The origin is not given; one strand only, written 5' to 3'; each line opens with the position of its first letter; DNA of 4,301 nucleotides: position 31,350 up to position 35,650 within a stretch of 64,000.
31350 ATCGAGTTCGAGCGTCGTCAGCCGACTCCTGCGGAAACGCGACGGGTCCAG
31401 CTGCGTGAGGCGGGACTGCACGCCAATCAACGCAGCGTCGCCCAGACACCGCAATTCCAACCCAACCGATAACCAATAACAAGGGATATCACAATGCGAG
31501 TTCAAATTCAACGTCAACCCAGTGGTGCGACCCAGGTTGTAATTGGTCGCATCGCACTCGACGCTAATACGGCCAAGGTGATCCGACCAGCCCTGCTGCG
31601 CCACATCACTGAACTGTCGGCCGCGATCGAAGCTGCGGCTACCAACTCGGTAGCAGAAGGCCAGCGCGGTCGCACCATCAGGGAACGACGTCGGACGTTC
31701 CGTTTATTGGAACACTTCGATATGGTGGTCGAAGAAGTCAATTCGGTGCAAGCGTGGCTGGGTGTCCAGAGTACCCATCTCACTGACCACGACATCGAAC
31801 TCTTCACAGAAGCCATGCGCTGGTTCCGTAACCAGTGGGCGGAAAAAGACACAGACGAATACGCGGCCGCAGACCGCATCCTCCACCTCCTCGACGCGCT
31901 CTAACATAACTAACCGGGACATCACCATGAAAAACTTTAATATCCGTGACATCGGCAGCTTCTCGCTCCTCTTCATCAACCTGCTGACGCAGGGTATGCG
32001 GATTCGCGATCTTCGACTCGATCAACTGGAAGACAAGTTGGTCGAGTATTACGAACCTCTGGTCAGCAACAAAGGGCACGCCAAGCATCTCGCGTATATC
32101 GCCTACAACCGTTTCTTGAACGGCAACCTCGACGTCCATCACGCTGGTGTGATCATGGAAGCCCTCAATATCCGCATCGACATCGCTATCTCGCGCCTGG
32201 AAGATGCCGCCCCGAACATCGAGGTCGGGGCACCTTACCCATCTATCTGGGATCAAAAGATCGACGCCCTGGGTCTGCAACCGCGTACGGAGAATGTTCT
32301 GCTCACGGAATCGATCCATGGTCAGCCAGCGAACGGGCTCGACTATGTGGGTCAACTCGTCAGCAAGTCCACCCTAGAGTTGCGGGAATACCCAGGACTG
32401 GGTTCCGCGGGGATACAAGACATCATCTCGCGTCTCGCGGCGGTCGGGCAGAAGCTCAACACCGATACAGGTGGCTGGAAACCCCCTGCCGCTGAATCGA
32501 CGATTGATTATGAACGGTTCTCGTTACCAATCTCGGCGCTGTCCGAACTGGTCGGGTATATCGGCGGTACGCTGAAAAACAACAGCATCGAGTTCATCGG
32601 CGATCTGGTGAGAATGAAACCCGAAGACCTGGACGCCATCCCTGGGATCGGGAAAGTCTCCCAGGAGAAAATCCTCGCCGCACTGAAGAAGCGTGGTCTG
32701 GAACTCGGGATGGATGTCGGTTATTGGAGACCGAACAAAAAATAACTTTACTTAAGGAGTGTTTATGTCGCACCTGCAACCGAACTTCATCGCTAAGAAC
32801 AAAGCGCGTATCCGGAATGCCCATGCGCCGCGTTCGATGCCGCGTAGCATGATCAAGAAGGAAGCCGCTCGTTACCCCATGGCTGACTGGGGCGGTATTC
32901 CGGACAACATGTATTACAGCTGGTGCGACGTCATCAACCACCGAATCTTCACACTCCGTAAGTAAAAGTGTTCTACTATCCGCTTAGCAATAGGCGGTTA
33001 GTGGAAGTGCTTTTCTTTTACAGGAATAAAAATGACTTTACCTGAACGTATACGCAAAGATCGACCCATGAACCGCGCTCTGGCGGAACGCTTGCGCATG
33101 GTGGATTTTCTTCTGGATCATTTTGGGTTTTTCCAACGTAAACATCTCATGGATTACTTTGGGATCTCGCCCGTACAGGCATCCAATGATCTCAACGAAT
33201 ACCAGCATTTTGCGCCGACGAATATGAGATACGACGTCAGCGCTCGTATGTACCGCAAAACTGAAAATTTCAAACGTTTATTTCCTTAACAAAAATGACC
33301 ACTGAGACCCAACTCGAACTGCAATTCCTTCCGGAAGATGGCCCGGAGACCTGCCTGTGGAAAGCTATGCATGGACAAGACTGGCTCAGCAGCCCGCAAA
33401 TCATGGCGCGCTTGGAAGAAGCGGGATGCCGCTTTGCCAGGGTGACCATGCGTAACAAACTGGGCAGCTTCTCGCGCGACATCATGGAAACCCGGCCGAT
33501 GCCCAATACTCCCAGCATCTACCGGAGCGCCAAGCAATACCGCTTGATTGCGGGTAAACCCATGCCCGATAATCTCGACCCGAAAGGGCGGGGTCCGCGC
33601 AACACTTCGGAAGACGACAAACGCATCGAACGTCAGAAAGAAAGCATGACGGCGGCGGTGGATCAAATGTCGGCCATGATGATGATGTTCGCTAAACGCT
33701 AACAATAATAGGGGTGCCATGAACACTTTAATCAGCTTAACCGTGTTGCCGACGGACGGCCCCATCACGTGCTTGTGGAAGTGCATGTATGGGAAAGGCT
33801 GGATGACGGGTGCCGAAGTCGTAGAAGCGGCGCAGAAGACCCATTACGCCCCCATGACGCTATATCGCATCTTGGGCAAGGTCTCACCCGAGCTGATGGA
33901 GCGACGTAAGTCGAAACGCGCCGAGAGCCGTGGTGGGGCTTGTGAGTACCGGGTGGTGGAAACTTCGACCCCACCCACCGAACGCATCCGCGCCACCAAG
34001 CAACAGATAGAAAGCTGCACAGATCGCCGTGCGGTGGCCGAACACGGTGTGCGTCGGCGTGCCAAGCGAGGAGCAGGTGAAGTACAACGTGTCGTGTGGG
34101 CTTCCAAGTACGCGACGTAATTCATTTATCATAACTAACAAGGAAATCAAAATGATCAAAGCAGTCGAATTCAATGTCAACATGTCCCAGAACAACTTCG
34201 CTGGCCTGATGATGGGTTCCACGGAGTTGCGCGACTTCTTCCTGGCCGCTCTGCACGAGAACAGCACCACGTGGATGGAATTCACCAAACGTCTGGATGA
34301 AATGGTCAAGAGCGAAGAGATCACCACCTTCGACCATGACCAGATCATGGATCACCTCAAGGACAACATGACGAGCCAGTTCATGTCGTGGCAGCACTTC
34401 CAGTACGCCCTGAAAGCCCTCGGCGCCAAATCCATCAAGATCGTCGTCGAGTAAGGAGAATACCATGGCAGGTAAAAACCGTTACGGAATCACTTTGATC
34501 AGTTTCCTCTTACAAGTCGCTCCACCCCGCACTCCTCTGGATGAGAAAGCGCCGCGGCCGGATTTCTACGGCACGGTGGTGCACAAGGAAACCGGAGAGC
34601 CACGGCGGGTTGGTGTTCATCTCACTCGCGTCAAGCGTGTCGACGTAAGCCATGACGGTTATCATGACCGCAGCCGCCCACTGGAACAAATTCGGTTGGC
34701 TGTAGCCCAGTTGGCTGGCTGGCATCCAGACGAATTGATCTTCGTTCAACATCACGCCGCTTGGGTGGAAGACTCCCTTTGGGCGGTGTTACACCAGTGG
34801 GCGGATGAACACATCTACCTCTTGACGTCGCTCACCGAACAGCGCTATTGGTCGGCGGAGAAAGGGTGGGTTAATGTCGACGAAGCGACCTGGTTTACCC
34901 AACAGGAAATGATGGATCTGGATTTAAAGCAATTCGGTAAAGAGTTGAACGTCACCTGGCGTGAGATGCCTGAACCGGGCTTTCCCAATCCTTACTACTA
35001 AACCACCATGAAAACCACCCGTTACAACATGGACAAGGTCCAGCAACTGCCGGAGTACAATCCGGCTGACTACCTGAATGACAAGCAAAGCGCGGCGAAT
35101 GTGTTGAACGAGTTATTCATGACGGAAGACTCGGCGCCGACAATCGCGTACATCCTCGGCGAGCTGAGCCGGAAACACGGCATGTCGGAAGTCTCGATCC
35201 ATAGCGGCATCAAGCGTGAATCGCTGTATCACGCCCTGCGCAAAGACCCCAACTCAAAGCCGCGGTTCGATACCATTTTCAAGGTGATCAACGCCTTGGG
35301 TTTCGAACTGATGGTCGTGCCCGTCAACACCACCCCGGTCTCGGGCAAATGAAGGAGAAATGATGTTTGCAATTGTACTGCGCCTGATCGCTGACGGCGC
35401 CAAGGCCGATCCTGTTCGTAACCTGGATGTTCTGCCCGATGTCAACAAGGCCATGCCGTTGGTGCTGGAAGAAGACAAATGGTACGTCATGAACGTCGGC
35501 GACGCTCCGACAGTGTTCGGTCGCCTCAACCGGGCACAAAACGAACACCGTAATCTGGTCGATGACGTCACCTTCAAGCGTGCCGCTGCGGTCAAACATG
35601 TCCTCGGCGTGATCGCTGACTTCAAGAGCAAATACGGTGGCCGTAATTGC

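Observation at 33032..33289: WYL-less CapW/BrxR winged helix: possible uninducible repressor of host defence operons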

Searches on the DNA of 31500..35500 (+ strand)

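Call 8: search_dna_similar(query=window:31500-35500:+, collection=phages, mode=near, max_rows=20)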
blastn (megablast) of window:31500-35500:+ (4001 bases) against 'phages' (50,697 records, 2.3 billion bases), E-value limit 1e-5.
No match.

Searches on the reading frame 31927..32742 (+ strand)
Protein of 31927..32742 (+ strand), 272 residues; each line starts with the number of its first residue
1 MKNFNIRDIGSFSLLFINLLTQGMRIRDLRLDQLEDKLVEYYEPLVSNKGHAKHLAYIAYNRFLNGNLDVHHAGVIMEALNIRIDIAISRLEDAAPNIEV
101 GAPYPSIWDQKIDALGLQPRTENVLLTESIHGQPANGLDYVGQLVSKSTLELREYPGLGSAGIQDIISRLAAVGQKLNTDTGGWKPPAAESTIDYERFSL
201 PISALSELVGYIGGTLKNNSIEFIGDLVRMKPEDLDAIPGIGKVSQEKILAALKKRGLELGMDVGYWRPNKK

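Call 3: search_protein_families(library=pfam, proteins=[window:31927-32742:+], max_evalue=1)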
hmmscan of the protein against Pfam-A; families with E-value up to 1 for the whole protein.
window:31927-32742:+ (272 aa): 4 families
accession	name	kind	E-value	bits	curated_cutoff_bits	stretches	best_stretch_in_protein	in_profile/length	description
PF03118.21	RNA_pol_A_CTD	-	2.7e-13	49.9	23.8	2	216-254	28-66/67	Bacterial RNA polymerase, alpha chain C terminal domain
PF14520.12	HHH_5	-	4.4e-06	27.5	27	1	218-255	20-57/57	Helix-hairpin-helix domain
PF11798.14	IMS_HHH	-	0.0013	19.3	24.4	1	234-253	12-30/32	IMS family HHH motif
PF00633.29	HHH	-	0.005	17.1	24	1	232-251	10-29/30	Helix-hairpin-helix motif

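Call 4: search_protein_families(library=phrogs, proteins=[window:31927-32742:+], max_evalue=0.1)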
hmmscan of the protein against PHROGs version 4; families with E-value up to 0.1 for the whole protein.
window:31927-32742:+ (272 aa): 0 families

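Call 5: search_protein_families(library=ncbifam, proteins=[window:31927-32742:+], max_evalue=1)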
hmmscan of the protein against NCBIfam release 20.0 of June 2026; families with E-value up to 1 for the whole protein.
window:31927-32742:+ (272 aa): 7 families
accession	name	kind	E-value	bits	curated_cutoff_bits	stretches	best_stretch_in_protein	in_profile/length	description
TIGR02027.1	rpoA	equivalog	9.6e-13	48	227.8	2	215-263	250-298/298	DNA-directed RNA polymerase subunit alpha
NF003519.0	PRK05182.2-5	equivalog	9.8e-13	47.7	277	2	215-263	269-317/320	DNA-directed RNA polymerase subunit alpha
NF003513.0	PRK05182.1-2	equivalog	2e-12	46.7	302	2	216-271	271-326/338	DNA-directed RNA polymerase subunit alpha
NF003517.0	PRK05182.2-3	equivalog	1.7e-08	33.8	356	1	214-264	272-322/344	DNA-directed RNA polymerase subunit alpha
NF003514.0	PRK05182.1-4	equivalog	9.7e-06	24.4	434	2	111-191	250-322/338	DNA-directed RNA polymerase subunit alpha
NF003516.0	PRK05182.2-2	equivalog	0.0026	17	353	1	215-265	261-308/315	DNA-directed RNA polymerase subunit alpha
NF011832.0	PRK15304.1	subfamily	0.038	12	723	1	57-110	609-662/801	fimbrial biogenesis usher protein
